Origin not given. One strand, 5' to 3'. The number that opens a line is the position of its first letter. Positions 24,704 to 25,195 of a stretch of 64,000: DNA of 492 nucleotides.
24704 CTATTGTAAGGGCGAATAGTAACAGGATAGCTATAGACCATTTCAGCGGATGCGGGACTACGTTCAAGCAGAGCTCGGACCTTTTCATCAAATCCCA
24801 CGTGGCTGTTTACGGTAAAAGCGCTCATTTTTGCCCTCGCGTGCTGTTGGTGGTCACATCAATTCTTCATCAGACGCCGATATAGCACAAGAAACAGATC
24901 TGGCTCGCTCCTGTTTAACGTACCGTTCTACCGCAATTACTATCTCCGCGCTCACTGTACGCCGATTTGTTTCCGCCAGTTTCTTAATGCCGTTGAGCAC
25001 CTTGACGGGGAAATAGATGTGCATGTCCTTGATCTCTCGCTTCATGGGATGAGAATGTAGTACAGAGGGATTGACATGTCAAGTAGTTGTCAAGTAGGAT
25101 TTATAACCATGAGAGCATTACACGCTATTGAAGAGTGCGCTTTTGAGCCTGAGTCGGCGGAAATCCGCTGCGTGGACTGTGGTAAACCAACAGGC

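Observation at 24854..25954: RHH regulator and palindromic operator controlling a divergent three-gene cluster inside the late operon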

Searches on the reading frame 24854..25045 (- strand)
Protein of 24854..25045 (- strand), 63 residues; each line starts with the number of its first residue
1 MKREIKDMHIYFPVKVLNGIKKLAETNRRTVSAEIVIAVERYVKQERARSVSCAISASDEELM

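Call 3: search_protein_families(library=pfam, proteins=[window:24854-25045:-], max_evalue=1)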
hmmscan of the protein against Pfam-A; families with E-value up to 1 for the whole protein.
window:24854-25045:- (63 aa): 2 families
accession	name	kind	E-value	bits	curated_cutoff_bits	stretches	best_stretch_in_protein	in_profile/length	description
PF07878.17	RHH_5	-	9.5e-05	22.5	26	1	10-46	6-42/43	CopG-like RHH_1 or ribbon-helix-helix domain, RHH_5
PF03869.20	Arc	-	0.0011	19.1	20.4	1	12-46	11-45/50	Arc-like DNA binding domain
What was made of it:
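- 24854..25045 (-): RHH (Arc/CopG-type) regulator gene, 63 aa. It probably starts at the 5' end of its mRNA (leaderless). Pfam RHH_5 9.5e-5 and Arc 1.1e-3, both below the curated cut-offs (call 3).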

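Call 4: search_protein_families(library=phrogs, proteins=[window:24854-25045:-], max_evalue=0.1)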
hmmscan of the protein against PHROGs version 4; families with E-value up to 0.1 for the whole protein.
window:24854-25045:- (63 aa): 7 families
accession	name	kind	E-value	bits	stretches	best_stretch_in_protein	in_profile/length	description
phrog_2685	-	other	0.00031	22.1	1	3-49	16-62/161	partition protein ATPase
phrog_228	-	transcription regulation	0.00057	20.7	1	1-50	6-55/251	Arc-like repressor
phrog_795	-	other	0.00093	20.5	1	1-50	13-62/116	partition protein ATPase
phrog_582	-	transcription regulation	0.0066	17.7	1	1-49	53-101/105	Arc-like repressor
phrog_3178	-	transcription regulation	0.0077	17.6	1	2-51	6-55/125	Arc-like DNA binding domain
phrog_2639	-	transcription regulation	0.0095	17.1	1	4-42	36-74/91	Arc-like repressor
phrog_1388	-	unknown function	0.014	16.6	1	1-57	1-58/143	-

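Call 8: find_related_loci(query=window:24854-25045:-, collection=viral_contigs, flank=6000)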
Query window:24854-25045:- (63 aa) in viral_contigs; peptide patterns used: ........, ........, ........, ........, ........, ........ (x = any residue, [..] = any of these).
37 stretches matched a pattern; 7 encode a relative of the query (tblastn E <= 1e-3); 7 distinct loci.
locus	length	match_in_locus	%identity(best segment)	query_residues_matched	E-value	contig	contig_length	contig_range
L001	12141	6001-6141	79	1-47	6e-22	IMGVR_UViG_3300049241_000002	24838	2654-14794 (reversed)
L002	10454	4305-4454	64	1-50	8e-20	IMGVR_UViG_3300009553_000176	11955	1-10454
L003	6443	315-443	74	1-43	9e-20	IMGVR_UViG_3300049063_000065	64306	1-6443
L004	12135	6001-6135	73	1-45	4e-18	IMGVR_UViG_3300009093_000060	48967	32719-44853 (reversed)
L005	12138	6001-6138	72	1-46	5e-18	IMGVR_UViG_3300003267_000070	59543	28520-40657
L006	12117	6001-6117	74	1-39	7e-16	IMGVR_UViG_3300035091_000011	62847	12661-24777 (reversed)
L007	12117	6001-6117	72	1-39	4e-15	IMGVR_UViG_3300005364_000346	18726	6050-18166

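Call 50: find_related_loci(query=A1, collection=genome_contigs, flank=5000)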
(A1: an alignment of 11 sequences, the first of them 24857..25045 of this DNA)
Query A1 (63 aa) in genome_contigs; peptide patterns used: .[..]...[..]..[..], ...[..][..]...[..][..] (x = any residue, [..] = any of these).
15 stretches matched a pattern, but none encodes a relative of the query by tblastn (E <= 1e-3).
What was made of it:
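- On P22 immI-type secondary immunity region: No copy was found in species genomes (call 50).
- No relative of the RHH was found in 185,579 species genomes, so no prophage copies were seen (call 50).
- Tried and rejected: RHH profile against 185,579 species genomes: none (call 50).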

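Call 52: search_dna_similar(query=window:24857-25045:-, collection=phages, mode=protein, max_evalue=0.01, max_rows=20)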
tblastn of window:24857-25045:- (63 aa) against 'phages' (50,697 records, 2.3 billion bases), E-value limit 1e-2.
No match.
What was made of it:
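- Tried and rejected: tblastn of the RHH against cultured phages: no match (call 52).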

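Call 54: search_solved_structures(query=A1, max_evalue=10, show_alignments=3)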
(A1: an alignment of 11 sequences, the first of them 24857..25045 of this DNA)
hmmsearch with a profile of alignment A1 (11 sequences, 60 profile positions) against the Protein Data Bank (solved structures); distinct sequences matched with E-value up to 10: 9.
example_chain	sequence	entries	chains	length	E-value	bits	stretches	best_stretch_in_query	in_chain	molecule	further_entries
1u9p_A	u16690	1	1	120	2.7e-07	34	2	13-37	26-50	pArc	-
1baz_A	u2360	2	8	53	0.0043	20.5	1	12-37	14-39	ARC REPRESSOR | PROTEIN (ARC FV10 REPRESSOR)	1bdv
1arq_A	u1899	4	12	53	0.0067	19.9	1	12-37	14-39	ARC REPRESSOR | PROTEIN (GENE-REGULATING PROTEIN ARC) | PROTEIN (ARC REPRESSOR)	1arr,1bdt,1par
1nla_A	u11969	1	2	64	0.0075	19.7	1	13-46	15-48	Transcriptional repressor arc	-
1myk_A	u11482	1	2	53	0.0075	19.7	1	12-37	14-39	ARC REPRESSOR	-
9pio_G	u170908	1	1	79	0.0098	19.4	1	12-46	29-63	Arc family DNA-binding protein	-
1qtg_A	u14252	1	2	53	0.01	19.3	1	13-37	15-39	Transcriptional repressor arc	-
1b01_A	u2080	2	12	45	0.06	16.9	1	16-44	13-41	TRANSCRIPTIONAL REPRESSOR COPG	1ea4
2cpg_A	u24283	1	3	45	0.07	16.6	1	16-44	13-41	TRANSCRIPTIONAL REPRESSOR COPG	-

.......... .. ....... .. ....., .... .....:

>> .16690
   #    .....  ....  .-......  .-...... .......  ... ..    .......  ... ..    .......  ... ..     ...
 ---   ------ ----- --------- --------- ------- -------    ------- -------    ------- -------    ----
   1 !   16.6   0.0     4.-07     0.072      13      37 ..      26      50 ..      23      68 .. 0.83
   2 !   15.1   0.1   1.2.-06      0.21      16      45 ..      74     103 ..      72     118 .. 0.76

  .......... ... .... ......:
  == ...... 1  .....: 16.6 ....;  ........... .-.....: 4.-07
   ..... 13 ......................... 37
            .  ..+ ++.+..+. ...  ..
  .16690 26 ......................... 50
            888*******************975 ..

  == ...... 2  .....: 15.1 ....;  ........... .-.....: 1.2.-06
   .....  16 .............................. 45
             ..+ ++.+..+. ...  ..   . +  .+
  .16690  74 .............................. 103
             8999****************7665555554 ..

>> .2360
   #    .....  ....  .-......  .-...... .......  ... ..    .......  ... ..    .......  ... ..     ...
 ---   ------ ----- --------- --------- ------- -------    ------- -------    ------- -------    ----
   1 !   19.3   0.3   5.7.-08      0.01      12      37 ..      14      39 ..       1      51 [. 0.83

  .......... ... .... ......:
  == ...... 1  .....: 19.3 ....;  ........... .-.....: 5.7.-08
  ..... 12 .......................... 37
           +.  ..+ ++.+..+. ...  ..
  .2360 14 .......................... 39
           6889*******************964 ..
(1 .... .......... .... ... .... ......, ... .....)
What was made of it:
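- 24854..25045 (-): A family profile hits single-chain Arc 1u9p at 2.7e-7, Arc 1baz at 0.004 and CopG at 0.06 (call 54).
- On Arc/CopG-type ribbon-helix-helix transcriptional repressors: The family profile hits single-chain Arc at 2.7e-7, Arc at 0.004-0.01 and CopG at 0.06 (call 54).
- Closest known: Bacteriophage P22 immI region. Same: RHH repressors, with the closest solved structures being Arc (call 54).
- Closest known: CopG. Same: The profile hit to CopG structures 1b01 and 2cpg has E about 0.06 (call 54).
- An Arc-type RHH (call 54).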

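Call 55: search_protein_families(library=pfam, alignment_id=A1, max_evalue=0.1)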
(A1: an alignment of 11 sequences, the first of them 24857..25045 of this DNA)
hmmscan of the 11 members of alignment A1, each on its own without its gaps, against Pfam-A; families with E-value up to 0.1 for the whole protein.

A. member 1, window:24857-25045:- (63 aa): 2 families
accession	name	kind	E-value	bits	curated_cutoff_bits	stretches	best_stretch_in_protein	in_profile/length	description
PF07878.17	RHH_5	-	9.5e-05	22.5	26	1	10-46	6-42/43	CopG-like RHH_1 or ribbon-helix-helix domain, RHH_5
PF03869.20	Arc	-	0.0011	19.1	20.4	1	12-46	11-45/50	Arc-like DNA binding domain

B. families by the number of members that match (of 11 scanned): 8 families
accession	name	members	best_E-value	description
PF03869.20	Arc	11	2.1e-05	Arc-like DNA binding domain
PF07878.17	RHH_5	11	3.2e-05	CopG-like RHH_1 or ribbon-helix-helix domain, RHH_5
PF22513.2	FitA-like_RHH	4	0.0037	Antitoxin FitA-like, ribbon-helix-helix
PF01402.27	RHH_1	2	0.026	Ribbon-helix-helix protein, copG family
PF25280.1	POTRA2_Toc75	2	0.08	Toc75-like, second POTRA domain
PF20793.2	VopS_N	1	0.015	Adenosine monophosphate-protein transferase VopS, N-terminal domain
PF08535.16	KorB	1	0.02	KorB domain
PF17341.8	DUF5371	1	0.045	Family of unknown function (DUF5371)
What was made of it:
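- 24854..25045 (-): All 11 members hit Arc and RHH_5 (call 55).
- On Arc/CopG-type ribbon-helix-helix transcriptional repressors: All 11 members hit Pfam Arc (best 2.1e-5) and RHH_5 (best 3.2e-5) (call 55).
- RHH assignment: the profile hits Arc and CopG structures (call 54), and all 11 family members hit Pfam Arc and RHH_5 (call 55). There is a weak FitA-like RHH hit in 4 of 11 members (best E 0.0037, call 55).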

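Call 57: search_protein_families(library=padloc, proteins=[window:24857-25045:-], max_evalue=0.1)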
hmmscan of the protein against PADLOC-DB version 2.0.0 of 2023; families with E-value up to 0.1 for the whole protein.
window:24857-25045:- (63 aa): 0 families

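Call 58: search_protein_families(library=ncbifam, proteins=[window:24857-25045:-], max_evalue=0.1)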
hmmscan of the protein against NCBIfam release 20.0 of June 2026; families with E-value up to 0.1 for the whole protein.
window:24857-25045:- (63 aa): 3 families
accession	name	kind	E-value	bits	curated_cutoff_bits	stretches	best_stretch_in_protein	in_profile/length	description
NF000224.3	AAC_6p_Acine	exception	0.0091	16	225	1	13-60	74-116/146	AAC(6')-Ighjkrstuvwx family aminoglycoside N-acetyltransferase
NF033374.6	AAC_6p_Id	exception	0.012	15.7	320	1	13-58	75-115/149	aminoglycoside N-acetyltransferase AAC(6')-Id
NF000140.3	AAC_6p_Salmo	exception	0.083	13.2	270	1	13-56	74-117/145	cryptic aminoglycoside N-acetyltransferase AAC(6')-Iy/Iaa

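Call 78: find_related_loci(query=A1, collection=metagenome_contigs, flank=3000)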
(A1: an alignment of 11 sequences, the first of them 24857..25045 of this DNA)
Query A1 (63 aa) in metagenome_contigs; peptide patterns used: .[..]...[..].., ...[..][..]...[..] (x = any residue, [..] = any of these).
163 stretches matched a pattern; 16 encode a relative of the query (tblastn E <= 1e-3); 16 distinct loci.
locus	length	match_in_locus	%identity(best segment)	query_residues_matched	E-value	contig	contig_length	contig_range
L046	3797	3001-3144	71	1-48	2e-21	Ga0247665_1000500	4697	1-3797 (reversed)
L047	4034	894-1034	70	1-47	8e-21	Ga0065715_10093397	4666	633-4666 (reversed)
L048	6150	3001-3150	64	1-50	4e-20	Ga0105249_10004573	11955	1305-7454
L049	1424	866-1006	66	1-47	6e-20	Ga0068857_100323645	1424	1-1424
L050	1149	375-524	60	1-50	8e-19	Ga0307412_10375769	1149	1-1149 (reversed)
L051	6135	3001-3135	73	1-45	2e-18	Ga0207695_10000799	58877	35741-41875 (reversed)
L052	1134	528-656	74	1-43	3e-17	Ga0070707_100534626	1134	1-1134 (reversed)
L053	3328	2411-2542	66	2-45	1e-16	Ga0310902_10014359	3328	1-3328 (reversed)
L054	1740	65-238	57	1-58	1e-16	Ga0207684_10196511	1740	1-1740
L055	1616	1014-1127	71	1-38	1e-16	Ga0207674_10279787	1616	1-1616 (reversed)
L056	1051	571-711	64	1-47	4e-16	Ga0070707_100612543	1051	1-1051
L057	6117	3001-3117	72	1-39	2e-15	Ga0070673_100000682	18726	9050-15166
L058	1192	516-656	57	1-47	1e-14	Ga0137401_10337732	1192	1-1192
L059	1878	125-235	41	7-43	4e-7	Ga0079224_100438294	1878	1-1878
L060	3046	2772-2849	46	20-45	6e-5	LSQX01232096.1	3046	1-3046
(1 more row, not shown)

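Call 101: list_cluster_members(proteins=[window:25689-25763:+, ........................, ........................, window:24857-25045:-])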
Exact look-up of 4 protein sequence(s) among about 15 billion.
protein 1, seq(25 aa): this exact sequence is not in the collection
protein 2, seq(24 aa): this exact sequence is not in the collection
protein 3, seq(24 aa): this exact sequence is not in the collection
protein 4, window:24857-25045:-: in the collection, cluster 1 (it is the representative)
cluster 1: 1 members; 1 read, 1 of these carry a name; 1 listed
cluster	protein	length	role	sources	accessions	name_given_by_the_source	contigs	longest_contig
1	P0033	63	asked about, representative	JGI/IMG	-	hypothetical protein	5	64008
